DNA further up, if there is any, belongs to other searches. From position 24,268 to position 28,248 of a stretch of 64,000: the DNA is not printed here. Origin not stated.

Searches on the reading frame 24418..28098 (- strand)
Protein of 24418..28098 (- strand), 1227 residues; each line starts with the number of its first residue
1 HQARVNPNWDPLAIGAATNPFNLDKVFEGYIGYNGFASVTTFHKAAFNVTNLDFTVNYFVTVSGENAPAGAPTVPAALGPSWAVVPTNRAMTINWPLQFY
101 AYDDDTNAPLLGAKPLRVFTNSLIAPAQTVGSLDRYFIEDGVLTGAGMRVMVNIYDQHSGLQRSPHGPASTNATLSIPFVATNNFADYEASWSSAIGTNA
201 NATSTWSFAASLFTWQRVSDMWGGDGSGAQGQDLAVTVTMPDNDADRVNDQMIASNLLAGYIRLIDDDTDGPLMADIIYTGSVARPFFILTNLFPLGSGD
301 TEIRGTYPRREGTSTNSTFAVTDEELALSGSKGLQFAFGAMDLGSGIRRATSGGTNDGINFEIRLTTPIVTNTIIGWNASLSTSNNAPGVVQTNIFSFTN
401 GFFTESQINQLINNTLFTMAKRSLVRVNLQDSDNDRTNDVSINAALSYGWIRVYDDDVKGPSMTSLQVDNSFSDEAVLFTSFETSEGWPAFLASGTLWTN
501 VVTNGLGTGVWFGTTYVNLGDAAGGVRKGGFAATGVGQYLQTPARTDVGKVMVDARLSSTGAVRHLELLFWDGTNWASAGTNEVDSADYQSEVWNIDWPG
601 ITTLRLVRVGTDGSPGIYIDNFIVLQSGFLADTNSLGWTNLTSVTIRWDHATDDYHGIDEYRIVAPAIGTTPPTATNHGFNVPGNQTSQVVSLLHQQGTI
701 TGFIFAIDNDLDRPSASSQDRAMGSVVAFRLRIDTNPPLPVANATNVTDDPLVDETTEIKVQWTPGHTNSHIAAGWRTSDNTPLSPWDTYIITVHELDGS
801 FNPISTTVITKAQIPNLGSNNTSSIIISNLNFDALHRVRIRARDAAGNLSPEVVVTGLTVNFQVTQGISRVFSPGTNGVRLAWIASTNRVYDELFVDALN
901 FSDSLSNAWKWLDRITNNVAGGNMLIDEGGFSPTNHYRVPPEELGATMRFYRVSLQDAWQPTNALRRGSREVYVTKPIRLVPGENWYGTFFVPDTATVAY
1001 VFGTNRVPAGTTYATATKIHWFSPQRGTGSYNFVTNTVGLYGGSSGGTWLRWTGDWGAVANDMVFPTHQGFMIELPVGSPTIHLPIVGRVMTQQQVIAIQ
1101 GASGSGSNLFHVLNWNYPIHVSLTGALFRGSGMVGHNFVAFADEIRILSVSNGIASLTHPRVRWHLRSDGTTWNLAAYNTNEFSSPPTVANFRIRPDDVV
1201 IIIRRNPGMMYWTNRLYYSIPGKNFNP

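Call 10: search_protein_families(library=pfam, proteins=[window:24418-28098:-], max_evalue=0.01)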
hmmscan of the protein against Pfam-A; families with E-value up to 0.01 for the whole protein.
window:24418-28098:- (1227 aa): 1 family
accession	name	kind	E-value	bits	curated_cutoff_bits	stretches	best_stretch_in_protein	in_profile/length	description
PF00041.27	fn3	-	2.5e-05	24.8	25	0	768-852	13-78/84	Fibronectin type III domain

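Call 33: search_protein_families(library=ncbifam, proteins=[window:24418-28098:-], max_evalue=0.01)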
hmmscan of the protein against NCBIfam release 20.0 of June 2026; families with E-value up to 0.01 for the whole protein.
window:24418-28098:- (1227 aa): 0 families
